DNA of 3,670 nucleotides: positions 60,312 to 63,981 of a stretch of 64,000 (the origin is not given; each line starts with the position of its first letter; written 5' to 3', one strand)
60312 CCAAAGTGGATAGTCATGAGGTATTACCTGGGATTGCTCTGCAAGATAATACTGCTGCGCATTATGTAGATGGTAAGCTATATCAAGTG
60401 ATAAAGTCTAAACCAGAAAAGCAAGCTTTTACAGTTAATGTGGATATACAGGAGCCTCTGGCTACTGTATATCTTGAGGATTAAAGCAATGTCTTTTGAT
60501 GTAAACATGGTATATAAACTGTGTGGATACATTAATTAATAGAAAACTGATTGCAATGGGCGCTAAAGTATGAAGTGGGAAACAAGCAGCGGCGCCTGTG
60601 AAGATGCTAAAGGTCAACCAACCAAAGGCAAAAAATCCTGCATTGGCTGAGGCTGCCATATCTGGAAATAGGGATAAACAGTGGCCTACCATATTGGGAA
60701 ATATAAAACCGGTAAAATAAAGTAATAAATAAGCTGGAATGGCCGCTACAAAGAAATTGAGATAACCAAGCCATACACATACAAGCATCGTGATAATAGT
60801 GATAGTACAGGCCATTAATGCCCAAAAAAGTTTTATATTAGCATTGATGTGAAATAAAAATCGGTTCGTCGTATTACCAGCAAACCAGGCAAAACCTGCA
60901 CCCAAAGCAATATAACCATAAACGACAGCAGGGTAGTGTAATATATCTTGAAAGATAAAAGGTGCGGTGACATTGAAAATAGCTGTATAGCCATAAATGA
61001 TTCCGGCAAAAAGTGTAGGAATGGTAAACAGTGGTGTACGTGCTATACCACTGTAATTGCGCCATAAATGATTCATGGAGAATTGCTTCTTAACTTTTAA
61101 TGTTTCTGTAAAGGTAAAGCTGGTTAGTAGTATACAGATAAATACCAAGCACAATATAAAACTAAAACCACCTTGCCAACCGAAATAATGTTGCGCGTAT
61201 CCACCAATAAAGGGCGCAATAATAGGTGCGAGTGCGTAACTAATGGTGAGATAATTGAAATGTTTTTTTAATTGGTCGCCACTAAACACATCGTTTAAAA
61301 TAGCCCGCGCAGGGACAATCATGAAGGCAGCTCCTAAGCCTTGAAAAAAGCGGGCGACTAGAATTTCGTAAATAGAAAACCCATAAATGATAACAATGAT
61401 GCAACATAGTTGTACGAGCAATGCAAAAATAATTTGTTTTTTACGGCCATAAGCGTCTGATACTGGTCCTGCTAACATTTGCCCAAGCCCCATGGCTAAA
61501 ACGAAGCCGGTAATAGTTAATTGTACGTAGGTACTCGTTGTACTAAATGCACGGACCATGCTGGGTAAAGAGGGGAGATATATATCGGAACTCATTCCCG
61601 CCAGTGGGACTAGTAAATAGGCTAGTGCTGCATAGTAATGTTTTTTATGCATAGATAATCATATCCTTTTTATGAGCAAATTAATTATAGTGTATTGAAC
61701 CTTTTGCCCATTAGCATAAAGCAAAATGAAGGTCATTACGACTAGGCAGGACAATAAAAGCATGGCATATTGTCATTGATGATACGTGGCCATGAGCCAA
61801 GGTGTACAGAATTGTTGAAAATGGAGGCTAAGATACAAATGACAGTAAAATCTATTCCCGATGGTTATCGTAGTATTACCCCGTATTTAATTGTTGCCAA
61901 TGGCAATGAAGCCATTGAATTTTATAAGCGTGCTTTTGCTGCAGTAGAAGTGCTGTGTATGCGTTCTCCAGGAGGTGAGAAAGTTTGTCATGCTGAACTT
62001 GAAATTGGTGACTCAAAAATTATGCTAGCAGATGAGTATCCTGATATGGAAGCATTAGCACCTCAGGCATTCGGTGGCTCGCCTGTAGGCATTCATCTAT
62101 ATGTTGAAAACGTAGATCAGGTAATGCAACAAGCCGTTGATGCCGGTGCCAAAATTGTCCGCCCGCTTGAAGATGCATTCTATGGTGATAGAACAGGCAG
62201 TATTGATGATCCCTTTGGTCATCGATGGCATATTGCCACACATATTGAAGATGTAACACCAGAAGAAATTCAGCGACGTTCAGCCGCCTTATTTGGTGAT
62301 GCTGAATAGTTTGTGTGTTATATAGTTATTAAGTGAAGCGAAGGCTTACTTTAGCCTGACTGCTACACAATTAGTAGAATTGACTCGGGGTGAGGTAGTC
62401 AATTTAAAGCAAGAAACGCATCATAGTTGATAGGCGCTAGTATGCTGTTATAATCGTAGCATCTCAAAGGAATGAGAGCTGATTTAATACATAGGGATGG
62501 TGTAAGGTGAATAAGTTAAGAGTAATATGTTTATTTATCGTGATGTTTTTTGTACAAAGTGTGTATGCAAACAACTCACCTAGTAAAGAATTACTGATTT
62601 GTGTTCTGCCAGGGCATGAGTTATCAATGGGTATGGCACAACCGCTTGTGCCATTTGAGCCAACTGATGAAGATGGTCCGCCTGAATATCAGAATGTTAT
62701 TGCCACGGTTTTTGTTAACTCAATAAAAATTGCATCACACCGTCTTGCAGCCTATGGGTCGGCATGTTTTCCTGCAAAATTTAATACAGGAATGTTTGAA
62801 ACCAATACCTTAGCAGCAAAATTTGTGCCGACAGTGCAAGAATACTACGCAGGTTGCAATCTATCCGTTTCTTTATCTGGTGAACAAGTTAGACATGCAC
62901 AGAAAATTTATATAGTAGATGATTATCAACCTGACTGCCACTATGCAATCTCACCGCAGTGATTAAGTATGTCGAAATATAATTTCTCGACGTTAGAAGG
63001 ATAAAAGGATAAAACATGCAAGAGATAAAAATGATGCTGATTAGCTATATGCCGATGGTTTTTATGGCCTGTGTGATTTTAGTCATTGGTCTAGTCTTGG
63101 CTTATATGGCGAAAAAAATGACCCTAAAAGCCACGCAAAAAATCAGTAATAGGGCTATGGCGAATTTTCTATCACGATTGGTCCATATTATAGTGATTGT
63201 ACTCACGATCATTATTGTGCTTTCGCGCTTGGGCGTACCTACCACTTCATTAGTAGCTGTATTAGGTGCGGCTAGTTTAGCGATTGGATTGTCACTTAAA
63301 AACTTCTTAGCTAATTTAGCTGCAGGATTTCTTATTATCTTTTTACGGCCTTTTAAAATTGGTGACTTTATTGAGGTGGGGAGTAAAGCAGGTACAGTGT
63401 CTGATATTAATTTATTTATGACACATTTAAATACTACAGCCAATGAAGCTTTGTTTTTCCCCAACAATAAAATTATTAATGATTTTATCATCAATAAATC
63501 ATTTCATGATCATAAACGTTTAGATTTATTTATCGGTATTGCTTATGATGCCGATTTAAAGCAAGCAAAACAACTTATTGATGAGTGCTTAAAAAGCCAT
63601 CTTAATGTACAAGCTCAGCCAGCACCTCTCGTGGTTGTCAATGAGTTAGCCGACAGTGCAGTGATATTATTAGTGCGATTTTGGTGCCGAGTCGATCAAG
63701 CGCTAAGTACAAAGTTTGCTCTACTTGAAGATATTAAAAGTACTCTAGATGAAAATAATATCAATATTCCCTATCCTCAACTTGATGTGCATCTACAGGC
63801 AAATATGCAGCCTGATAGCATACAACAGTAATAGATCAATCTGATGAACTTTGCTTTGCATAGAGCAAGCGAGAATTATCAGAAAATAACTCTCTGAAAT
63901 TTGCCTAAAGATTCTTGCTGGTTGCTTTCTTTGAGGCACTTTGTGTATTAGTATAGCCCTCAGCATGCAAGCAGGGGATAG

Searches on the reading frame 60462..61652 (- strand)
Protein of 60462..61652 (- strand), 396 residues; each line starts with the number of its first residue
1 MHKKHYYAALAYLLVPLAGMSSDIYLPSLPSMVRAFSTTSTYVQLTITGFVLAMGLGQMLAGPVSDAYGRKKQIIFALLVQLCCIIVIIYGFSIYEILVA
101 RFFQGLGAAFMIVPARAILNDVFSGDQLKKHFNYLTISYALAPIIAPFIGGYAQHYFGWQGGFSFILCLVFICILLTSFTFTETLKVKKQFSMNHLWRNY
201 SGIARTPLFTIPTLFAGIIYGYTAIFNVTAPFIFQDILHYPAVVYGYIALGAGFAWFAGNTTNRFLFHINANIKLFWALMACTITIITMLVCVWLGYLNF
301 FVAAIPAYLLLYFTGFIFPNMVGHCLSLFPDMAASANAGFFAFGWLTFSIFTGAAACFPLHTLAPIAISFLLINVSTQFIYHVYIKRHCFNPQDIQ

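Call 41: search_protein_families(library=pfam, proteins=[window:60462-61652:-], max_evalue=0.001)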
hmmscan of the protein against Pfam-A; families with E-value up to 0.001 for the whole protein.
window:60462-61652:- (396 aa): 2 families
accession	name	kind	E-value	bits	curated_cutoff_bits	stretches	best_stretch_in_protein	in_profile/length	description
PF07690.21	MFS_1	-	1.2e-33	116.9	33.4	1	17-347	7-342/347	Major Facilitator Superfamily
PF05977.19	MFS_3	-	3.3e-06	26.3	27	1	43-290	47-304/524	Transmembrane secretion effector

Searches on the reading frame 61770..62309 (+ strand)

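Call 41: search_protein_families(library=pfam, proteins=[window:61770-62309:+], max_evalue=0.001)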
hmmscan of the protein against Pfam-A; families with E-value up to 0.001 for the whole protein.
window:61770-62309:+ (179 aa): 3 families
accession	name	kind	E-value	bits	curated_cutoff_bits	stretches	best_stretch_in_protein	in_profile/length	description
PF00903.31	Glyoxalase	-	1.8e-12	48.1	20.6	1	40-155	7-121/121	Glyoxalase/Bleomycin resistance protein/Dioxygenase superfamily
PF22656.2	At5g48480-like_N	-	1.4e-05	25.2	27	1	46-88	10-58/59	Glyoxalase At5g48480-like, N-terminal domain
PF22650.2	At5g48480-like_C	-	0.00057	20.6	27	1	109-153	3-47/50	Glyoxalase At5g48480-like C-terminal domain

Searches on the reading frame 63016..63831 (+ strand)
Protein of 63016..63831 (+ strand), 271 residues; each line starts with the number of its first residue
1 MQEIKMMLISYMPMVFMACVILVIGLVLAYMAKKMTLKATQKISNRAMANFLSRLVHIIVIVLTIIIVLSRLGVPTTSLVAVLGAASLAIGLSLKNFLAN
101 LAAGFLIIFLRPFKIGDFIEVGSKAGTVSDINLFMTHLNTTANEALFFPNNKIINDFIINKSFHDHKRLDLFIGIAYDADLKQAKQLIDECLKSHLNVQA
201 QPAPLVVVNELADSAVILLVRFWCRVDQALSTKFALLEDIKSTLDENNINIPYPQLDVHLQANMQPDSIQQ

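Call 41: search_protein_families(library=pfam, proteins=[window:63016-63831:+], max_evalue=0.001)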
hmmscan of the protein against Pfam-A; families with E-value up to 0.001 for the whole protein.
window:63016-63831:+ (271 aa): 4 families
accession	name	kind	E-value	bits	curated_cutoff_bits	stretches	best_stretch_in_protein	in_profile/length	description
PF00924.24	MS_channel_2nd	-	6.3e-19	68.3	20.2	1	97-161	2-66/68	Mechanosensitive ion channel, beta-domain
PF21082.3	MS_channel_3rd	-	3e-13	50.4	21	1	173-251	5-88/88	Mechanosensitive ion channel MscS, C-terminal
PF21088.3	MS_channel_1st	-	3.3e-09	37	23.1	1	58-92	5-39/42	Mechanosensitive ion channel, transmembrane helices 2/3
PF05552.17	MS_channel_1st_1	-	6.4e-05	23.2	22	1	7-40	9-42/50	Mechanosensitive ion channel, conserved TM helix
